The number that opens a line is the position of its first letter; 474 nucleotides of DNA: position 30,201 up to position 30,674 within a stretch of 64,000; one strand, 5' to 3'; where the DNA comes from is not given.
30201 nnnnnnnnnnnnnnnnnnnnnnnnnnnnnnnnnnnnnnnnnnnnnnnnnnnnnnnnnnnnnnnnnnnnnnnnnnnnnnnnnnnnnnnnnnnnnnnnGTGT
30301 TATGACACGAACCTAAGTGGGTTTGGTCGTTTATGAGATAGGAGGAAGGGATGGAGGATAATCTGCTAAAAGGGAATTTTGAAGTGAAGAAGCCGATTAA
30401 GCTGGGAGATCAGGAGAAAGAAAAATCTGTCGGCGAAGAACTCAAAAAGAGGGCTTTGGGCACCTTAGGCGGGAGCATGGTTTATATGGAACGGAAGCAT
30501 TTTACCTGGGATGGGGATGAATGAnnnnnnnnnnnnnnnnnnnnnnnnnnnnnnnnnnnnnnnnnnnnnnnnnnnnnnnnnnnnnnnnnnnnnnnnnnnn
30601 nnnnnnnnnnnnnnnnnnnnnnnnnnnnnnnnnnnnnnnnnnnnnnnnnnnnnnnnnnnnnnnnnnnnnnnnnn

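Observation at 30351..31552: Perfect-RBS 57-aa ORF translationally coupled to a half-size Maf/DUF115-like transferase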

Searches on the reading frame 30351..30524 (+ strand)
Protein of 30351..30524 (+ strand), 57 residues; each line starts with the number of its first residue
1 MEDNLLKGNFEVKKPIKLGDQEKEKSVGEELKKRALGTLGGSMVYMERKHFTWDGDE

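Call 6: search_protein_families(library=pfam, proteins=[window:30351-30524:+], max_evalue=0.01)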
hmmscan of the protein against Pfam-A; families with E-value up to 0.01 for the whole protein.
window:30351-30524:+ (57 aa): 0 families

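Call 7: search_protein_families(library=ncbifam, proteins=[window:30351-30524:+], max_evalue=0.01)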
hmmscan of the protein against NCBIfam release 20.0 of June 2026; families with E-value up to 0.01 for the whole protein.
window:30351-30524:+ (57 aa): 0 families

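Call 23: find_homologous_proteins(query=A2, max_evalue=0.001)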
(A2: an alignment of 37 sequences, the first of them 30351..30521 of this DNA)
Query A2 (37 sequences) (57 aa, profile of the alignment): 2388 proteins with E <= 0.001 among 4429 candidates; the best 120 are listed.
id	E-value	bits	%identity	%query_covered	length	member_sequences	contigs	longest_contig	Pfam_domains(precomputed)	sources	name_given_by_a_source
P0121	1.1e-21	94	53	95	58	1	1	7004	-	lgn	-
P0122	1.8e-21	94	54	96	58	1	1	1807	-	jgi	jgi:hypothetical protein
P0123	2.1e-21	93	51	95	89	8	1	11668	-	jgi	-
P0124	3.5e-21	93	58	95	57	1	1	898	-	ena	-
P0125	3.9e-21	92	57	95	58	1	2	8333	-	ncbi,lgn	-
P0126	4.0e-21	92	56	95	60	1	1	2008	-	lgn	-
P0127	4.3e-21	92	56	95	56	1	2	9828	-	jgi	-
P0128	4.3e-21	92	56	95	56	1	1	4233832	-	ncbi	ncbi:hypothetical protein ACOYR1_03545 [Thalassotalea piscium]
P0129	4.5e-21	92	53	95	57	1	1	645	-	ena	-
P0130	5.7e-21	92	51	95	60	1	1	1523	-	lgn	-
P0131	5.9e-21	92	55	95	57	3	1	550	-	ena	-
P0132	6.1e-21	92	48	95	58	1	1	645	-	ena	-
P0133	6.5e-21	92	49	95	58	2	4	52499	-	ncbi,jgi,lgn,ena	jgi:hypothetical protein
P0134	8.3e-21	91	55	95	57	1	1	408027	-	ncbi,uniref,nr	ncbi:hypothetical protein [Thalassotalea profundi]|uniref:Uncharacterized protein n=1 Tax=Thalassota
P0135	9.0e-21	91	47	95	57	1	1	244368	-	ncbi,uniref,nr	ncbi:hypothetical protein Q4489_05500 [Thalassotalea sp. 1_MG-2023]|uniref:hypothetical protein n=1 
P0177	8.9e-19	85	100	100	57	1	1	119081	-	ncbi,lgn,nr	ncbi:MAG: hypothetical protein JW847_09730 [Candidatus Omnitrophica bacterium]|nr:hypothetical prote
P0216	4.9e-18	83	41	95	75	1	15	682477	-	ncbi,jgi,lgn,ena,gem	jgi:hypothetical protein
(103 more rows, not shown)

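Call 53: search_protein_representatives(alignment_id=A3)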
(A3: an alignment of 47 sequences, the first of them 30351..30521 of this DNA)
Query: 47 sequences, 59 profile positions. Proteins with E-value up to 0.001 (for the whole library): 251; up to 1e-10: 108; up to 1e-30: 0. The best 150 are listed.
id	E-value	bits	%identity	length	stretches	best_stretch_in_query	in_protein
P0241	6.5e-21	90.1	-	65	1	1-58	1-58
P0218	6.6e-21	90.1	-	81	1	1-57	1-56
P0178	1.2e-20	89.2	-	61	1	1-58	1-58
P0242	3.2e-20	87.9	-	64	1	1-56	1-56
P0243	3.1e-19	84.7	-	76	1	1-56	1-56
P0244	9.0e-19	83.2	-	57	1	1-56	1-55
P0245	9.7e-19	83.1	-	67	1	1-57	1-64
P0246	1.4e-18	82.6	-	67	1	1-57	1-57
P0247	1.6e-18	82.4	-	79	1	1-56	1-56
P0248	1.9e-18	82.2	-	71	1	1-57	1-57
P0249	6.7e-18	80.4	-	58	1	1-57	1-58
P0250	1.1e-17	79.8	-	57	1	1-54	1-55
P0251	1.4e-17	79.4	-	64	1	2-57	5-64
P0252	1.5e-17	79.3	-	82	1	1-57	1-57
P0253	2.1e-17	78.9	-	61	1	2-57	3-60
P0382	3.9e-09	52.4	-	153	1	20-57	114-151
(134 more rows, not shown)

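Call 55: predict_structure(alignment_id=A3)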
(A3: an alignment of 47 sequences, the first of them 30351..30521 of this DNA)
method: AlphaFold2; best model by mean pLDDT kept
length: 57 residues; sequences in the alignment: 47
mean_pLDDT: 62.4   pTM: 0.27
mean pLDDT of the five models: 62.4, 62.3, 62.2, 60.2, 59.8
residues with pLDDT >= 90: 0; 70-90: 14; 50-70: 37; < 50: 6
segments of 3 or more residues with pLDDT < 50: 20-22
pLDDT, mean of each block of 10 residues (from residue 1): 58 63 62 69 62 60
secondary structure, 60 per line:
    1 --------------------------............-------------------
elements in order: H27-38

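Call 57: find_encoding_contigs(protein=P0382, flank=6000, max_places=4)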
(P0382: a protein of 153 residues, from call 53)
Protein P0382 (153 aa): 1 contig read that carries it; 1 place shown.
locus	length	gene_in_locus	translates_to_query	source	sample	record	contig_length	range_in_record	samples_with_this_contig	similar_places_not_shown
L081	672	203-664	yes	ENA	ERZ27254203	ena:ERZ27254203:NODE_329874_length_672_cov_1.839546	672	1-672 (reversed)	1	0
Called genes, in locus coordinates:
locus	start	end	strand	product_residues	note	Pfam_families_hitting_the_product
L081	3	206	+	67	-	?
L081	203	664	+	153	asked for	-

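Call 58: find_encoding_contigs(protein=P0216, flank=8000, max_places=4)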
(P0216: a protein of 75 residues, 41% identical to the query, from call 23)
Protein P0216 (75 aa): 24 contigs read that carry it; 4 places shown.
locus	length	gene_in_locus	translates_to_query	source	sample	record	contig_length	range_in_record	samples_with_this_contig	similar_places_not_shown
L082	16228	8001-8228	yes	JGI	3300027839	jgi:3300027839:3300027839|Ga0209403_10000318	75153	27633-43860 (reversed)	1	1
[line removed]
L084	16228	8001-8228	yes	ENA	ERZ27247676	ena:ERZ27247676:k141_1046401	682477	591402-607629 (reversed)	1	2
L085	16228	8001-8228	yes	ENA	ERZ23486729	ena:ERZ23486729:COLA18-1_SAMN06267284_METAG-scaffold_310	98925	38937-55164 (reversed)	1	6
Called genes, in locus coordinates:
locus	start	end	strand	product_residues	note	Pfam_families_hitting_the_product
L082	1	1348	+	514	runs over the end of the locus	PF02543:Carbam_trans_N, PF16861:Carbam_trans_C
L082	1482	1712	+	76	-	PF19451:DUF5989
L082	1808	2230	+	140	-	PF05635:23S_rRNA_IVP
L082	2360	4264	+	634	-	PF01041:DegT_DnrJ_EryC1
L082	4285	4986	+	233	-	PF00535:Glycos_transf_2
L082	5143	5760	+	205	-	PF13412:HTH_24, PF22674:C2185-like_N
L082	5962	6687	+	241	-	PF01061:ABC2_membrane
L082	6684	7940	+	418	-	PF00005:ABC_tran, PF13304:AAA_21 (faint), PF14524:Wzt_C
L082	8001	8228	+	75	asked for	-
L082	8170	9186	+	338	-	PF01973:MptE-like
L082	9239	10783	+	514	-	PF02310:B12-binding, PF04055:Radical_SAM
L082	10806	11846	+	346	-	PF03102:NeuB, PF08666:SAF (weak)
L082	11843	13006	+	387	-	PF02350:Epimerase_2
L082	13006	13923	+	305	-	PF00551:Formyl_trans_N, PF02911:Formyl_trans_C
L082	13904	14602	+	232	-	PF02585:PIG-L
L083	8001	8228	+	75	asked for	-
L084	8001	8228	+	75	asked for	-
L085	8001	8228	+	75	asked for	-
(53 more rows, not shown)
